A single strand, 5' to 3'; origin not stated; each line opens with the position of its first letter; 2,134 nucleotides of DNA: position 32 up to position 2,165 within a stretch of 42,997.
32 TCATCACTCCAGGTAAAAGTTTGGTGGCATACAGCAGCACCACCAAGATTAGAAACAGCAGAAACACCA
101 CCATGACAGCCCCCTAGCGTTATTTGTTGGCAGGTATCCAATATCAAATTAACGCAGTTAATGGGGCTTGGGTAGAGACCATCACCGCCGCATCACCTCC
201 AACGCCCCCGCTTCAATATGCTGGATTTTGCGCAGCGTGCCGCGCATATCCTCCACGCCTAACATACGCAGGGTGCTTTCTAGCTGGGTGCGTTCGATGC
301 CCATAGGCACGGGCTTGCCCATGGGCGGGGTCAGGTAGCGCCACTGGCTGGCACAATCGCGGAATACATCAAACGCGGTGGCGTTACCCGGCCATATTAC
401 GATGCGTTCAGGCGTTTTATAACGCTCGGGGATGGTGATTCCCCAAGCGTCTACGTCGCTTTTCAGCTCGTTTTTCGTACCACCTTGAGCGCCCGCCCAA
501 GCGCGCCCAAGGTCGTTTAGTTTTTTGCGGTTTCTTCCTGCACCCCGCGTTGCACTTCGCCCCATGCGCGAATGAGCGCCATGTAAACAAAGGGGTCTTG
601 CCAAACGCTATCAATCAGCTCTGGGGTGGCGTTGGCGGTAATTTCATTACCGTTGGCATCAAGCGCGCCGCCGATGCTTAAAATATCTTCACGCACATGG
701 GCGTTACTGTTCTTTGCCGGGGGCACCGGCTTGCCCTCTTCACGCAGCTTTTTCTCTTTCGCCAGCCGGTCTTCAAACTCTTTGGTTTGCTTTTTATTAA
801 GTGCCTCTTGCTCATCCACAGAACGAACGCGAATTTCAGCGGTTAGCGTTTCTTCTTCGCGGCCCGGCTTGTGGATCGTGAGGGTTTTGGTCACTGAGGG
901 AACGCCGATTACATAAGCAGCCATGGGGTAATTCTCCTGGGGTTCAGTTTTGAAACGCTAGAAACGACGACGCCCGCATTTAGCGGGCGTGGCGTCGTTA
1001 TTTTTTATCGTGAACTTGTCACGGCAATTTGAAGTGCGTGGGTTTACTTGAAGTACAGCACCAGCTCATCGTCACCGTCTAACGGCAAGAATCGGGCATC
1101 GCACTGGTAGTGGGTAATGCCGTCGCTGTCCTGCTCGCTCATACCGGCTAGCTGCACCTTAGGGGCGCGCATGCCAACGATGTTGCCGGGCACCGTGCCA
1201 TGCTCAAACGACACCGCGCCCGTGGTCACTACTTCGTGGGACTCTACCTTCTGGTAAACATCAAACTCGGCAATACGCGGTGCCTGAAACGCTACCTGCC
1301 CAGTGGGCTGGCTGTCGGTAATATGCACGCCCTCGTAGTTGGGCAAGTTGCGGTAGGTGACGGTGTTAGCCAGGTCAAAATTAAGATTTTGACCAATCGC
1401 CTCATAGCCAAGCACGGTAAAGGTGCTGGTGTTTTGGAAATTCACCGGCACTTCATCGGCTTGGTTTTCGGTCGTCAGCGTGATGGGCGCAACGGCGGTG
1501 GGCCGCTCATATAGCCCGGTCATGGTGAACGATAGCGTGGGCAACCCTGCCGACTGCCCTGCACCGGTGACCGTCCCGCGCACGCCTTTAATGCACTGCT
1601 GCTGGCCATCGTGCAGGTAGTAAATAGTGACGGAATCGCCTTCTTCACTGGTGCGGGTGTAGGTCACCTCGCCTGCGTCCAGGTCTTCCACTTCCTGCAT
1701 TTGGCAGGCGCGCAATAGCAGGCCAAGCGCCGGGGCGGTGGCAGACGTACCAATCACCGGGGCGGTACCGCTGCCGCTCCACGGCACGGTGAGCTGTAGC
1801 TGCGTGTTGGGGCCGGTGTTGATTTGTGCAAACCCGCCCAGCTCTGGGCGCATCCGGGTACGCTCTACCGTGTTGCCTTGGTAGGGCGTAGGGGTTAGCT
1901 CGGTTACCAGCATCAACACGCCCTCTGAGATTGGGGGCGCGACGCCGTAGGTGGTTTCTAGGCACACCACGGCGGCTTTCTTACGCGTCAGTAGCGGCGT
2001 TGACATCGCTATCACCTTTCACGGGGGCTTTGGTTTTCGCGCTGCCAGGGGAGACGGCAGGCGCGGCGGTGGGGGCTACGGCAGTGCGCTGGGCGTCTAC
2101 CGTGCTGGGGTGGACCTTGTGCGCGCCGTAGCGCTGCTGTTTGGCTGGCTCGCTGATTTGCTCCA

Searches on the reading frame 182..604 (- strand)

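Call 29: search_protein_families(library=pfam, proteins=[window:182-604:-], max_evalue=0.01)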
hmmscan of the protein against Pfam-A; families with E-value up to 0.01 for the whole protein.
window:182-604:- (140 aa): 1 family
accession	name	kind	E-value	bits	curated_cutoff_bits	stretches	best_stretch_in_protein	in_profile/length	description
PF08809.16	DUF1799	-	6.2e-11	42.8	26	1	59-138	5-80/80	Phage related hypothetical protein (DUF1799)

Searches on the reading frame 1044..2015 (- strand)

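Call 29: search_protein_families(library=pfam, proteins=[window:1044-2015:-], max_evalue=0.01)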
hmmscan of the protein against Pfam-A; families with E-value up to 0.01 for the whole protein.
window:1044-2015:- (323 aa): 1 family
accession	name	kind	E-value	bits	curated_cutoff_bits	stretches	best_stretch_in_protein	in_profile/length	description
PF18906.5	Phage_tube_2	-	5.3e-15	56.2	27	1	14-285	5-248/266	Phage tail tube protein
